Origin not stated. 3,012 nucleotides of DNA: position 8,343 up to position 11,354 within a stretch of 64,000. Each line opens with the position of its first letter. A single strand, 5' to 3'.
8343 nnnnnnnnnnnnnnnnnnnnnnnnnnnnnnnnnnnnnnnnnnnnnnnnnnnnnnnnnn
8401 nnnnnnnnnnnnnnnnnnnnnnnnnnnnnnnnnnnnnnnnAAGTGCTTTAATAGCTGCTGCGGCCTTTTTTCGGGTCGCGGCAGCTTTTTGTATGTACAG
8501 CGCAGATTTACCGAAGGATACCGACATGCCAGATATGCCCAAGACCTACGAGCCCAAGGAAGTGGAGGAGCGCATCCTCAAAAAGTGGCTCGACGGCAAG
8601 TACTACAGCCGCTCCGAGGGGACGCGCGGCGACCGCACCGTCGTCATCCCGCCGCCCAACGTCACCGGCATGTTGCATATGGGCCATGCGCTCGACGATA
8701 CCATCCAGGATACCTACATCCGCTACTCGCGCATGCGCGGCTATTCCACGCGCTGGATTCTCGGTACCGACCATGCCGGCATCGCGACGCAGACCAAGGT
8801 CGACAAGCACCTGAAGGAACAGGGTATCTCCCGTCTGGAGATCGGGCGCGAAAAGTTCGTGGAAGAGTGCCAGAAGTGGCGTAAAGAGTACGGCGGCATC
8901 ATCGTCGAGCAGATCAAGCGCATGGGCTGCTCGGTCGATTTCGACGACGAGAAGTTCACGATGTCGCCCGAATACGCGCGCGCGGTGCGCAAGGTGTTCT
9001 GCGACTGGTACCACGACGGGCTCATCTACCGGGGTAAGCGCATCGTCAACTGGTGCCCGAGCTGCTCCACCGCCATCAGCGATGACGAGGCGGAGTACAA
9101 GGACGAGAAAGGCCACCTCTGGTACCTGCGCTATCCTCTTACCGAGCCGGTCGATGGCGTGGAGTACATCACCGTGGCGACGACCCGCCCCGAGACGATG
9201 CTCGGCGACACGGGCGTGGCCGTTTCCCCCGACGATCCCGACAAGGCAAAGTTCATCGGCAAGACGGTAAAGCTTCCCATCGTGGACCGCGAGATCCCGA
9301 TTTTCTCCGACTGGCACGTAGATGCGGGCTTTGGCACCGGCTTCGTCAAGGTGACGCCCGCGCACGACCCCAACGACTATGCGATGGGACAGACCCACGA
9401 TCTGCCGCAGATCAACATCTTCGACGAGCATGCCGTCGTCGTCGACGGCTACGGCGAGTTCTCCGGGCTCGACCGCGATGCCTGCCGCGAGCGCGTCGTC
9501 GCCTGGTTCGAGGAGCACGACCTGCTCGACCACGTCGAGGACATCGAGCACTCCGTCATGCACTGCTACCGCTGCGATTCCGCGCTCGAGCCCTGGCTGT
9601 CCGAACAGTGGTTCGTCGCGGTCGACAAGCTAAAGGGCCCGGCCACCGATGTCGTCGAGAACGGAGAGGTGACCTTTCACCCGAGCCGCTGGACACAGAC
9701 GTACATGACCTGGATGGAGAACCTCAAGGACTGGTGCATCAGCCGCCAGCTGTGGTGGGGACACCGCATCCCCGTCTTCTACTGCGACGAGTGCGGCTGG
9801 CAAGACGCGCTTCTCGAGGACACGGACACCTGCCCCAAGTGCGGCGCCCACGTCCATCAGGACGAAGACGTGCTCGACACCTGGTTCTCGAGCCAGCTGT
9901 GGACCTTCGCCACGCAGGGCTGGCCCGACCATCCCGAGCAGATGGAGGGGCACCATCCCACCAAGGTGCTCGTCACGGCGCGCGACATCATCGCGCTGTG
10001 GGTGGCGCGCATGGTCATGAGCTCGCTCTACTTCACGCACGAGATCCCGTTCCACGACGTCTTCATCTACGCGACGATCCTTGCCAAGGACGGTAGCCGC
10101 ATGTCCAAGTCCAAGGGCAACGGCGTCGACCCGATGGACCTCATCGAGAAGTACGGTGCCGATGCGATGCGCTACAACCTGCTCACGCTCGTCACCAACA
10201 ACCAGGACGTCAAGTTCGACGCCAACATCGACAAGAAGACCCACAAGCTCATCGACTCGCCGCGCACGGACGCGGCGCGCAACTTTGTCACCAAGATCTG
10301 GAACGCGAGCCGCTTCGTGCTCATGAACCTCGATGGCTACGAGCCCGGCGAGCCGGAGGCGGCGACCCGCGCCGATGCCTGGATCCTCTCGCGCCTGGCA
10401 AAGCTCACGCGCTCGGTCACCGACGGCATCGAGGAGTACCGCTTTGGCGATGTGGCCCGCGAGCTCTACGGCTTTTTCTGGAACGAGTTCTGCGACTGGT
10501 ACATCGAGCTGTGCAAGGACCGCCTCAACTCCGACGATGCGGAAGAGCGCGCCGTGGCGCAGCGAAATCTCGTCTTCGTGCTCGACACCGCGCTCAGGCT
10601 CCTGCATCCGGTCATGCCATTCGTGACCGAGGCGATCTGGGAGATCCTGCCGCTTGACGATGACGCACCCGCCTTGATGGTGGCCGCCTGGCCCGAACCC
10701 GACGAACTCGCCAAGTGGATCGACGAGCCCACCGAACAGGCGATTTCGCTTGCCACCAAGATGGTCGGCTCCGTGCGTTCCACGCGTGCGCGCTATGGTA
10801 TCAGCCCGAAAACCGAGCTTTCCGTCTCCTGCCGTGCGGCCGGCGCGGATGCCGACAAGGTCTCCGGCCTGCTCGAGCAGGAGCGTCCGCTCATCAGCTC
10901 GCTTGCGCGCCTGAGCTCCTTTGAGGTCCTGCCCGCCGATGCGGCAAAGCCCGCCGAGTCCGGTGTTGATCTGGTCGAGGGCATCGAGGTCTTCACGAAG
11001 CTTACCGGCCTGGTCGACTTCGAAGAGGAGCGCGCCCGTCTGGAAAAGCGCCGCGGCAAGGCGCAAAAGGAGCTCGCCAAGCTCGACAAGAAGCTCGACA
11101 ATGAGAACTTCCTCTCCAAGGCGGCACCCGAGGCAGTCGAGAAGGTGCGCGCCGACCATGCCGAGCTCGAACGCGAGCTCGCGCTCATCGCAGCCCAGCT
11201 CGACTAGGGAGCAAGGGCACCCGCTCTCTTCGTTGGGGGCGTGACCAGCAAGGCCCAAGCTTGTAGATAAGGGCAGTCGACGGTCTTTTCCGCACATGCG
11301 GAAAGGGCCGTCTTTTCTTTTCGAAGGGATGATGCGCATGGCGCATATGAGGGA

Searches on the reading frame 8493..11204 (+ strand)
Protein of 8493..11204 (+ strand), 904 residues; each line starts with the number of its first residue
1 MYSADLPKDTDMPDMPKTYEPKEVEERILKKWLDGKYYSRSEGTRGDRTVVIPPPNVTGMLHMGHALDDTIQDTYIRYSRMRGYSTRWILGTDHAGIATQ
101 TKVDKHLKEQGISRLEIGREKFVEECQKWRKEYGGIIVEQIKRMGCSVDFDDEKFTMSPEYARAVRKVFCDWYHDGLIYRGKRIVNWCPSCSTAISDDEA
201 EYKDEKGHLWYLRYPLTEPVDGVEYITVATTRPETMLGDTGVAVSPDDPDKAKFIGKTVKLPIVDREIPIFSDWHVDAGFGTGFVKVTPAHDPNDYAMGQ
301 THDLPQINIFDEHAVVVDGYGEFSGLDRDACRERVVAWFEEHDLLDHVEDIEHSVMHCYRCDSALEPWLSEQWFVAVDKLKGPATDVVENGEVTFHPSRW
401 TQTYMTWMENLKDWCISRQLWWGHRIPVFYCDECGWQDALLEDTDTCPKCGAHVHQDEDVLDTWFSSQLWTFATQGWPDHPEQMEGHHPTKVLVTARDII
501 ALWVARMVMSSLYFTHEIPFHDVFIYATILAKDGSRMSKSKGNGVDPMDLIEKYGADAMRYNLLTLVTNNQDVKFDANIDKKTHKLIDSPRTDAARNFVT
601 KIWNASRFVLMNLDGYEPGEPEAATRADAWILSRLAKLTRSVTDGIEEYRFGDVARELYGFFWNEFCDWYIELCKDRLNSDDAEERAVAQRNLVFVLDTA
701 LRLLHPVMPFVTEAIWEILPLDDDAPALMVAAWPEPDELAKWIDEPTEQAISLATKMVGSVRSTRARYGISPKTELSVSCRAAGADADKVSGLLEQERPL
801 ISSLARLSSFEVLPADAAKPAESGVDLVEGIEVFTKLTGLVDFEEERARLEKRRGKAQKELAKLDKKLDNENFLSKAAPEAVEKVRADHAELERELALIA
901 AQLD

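Call 76: search_protein_families(library=pfam, proteins=[window:8493-11204:+], max_evalue=0.1)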
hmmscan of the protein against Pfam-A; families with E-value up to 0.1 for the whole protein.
window:8493-11204:+ (904 aa): 9 families
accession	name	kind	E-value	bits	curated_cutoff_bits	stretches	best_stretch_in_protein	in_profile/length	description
PF00133.28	tRNA-synt_1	-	5.5e-127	424.4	22.7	1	28-576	2-414/414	tRNA synthetases class I (I, L, M and V)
PF08264.19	Anticodon_1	-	1.2e-42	145.7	25.1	1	628-778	1-146/148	Anticodon-binding domain of tRNA ligase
PF09334.17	tRNA-synt_1g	-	1.7e-25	90.1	20.1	2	357-577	168-368/391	tRNA synthetases class I (M)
PF10458.14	Val_tRNA-synt_C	-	1.9e-12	47.7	25.9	1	842-903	1-62/66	Valyl tRNA synthetase tRNA binding arm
PF13603.12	tRNA-synt_1_2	-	1.4e-07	31.6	25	1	254-310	84-140/185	Leucyl-tRNA synthetase, editing domain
PF01406.26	tRNA-synt_1e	-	0.00047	20.1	27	1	518-566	235-283/301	tRNA synthetases class I (C) catalytic domain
PF01921.24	tRNA-synt_1f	-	0.00055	19.4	27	1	524-581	270-327/360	tRNA synthetases class I (K)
PF12773.13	DZR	-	0.0021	18.6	27.3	1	430-457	14-37/45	Double zinc ribbon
PF03119.21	DNA_ligase_ZBD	-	0.027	14.8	25.8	0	446-459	1-14/27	NAD-dependent DNA ligase C4 zinc finger domain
